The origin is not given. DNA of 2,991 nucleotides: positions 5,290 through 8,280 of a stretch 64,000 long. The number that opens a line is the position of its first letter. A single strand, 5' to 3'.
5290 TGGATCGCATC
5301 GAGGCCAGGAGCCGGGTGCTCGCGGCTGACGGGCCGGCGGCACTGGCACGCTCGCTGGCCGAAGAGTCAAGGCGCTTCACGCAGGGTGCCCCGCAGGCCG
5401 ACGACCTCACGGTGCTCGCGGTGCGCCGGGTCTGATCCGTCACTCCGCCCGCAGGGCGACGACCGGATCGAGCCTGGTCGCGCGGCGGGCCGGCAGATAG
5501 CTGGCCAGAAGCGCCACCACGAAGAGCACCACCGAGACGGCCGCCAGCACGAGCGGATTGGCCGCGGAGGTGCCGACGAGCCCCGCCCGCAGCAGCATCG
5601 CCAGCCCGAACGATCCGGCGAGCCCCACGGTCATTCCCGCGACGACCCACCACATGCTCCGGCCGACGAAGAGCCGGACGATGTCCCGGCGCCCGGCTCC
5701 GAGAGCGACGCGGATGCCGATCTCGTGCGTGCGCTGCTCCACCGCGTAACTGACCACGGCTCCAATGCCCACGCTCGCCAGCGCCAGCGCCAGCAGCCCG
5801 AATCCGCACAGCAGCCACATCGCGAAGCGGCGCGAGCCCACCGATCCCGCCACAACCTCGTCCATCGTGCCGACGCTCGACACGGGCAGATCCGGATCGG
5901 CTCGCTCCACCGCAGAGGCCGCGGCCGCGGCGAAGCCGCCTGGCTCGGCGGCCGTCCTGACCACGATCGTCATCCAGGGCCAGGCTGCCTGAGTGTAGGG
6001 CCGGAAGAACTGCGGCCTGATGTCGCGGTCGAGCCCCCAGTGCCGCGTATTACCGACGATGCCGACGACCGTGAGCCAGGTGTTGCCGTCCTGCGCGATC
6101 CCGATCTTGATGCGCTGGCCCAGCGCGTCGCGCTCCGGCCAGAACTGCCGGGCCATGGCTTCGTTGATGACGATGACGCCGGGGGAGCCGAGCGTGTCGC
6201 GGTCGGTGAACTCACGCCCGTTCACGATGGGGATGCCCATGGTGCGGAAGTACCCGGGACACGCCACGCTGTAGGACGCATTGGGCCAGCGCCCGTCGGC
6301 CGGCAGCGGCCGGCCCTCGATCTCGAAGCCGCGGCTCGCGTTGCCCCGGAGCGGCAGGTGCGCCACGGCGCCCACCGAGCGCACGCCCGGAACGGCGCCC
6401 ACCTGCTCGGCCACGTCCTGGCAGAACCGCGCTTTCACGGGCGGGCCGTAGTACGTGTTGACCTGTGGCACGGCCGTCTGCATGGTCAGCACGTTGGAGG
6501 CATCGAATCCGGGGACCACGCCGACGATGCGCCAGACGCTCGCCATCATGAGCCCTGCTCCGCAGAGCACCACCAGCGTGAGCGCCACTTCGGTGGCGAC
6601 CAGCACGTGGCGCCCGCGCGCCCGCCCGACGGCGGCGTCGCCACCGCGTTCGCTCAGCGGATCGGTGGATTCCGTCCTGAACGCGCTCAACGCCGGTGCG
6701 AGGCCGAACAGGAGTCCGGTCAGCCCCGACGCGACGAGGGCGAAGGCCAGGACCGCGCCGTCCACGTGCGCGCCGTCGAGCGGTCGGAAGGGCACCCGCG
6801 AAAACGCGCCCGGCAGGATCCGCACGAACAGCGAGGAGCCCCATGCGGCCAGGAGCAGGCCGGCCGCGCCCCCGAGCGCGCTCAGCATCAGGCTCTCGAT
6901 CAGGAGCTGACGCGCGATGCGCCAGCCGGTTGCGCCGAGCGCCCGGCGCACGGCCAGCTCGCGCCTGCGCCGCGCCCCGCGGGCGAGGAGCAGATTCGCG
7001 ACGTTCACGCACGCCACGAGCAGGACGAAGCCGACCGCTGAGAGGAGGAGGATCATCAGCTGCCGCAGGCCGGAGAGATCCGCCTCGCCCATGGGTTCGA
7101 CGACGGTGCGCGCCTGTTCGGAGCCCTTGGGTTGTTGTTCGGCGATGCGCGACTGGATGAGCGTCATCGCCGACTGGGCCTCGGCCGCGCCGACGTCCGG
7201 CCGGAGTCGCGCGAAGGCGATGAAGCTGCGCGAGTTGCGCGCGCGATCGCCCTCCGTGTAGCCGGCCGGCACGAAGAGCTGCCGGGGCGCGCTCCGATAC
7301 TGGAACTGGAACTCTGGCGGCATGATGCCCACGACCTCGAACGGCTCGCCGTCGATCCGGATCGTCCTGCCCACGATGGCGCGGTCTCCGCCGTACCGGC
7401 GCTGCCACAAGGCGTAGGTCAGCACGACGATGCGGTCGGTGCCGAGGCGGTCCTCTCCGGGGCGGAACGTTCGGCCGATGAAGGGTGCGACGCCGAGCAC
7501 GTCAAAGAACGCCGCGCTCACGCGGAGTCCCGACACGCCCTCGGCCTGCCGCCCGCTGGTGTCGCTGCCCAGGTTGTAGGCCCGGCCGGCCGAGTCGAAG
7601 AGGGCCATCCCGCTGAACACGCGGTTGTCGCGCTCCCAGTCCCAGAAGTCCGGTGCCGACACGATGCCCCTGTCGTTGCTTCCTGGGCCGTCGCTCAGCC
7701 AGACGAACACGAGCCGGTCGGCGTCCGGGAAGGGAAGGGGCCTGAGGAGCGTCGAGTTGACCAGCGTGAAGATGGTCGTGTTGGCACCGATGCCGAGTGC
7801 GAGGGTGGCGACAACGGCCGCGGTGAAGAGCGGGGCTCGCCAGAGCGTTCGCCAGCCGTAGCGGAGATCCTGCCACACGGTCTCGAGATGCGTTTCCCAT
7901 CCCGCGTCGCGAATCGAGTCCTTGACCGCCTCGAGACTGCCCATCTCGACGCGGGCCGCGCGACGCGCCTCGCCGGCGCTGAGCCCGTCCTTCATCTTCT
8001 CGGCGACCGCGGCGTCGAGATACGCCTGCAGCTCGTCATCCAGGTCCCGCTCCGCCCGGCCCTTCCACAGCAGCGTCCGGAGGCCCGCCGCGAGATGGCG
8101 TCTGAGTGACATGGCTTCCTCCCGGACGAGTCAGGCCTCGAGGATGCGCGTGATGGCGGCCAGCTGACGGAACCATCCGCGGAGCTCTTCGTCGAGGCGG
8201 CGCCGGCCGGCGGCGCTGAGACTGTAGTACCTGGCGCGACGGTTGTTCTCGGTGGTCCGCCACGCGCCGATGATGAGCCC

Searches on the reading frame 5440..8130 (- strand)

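Call 64: search_protein_families(library=pfam, proteins=[window:5440-8130:-], max_evalue=0.00001)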
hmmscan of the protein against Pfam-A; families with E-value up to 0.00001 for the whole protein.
window:5440-8130:- (896 aa): 2 families
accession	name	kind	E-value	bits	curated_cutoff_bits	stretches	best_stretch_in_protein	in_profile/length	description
PF12704.14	MacB_PCD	-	9.8e-39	134.2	27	2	103-323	1-205/207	MacB-like periplasmic core domain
PF02687.27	FtsX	-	1.2e-26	93.5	25.5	2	365-486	3-118/120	FtsX-like permease C-terminal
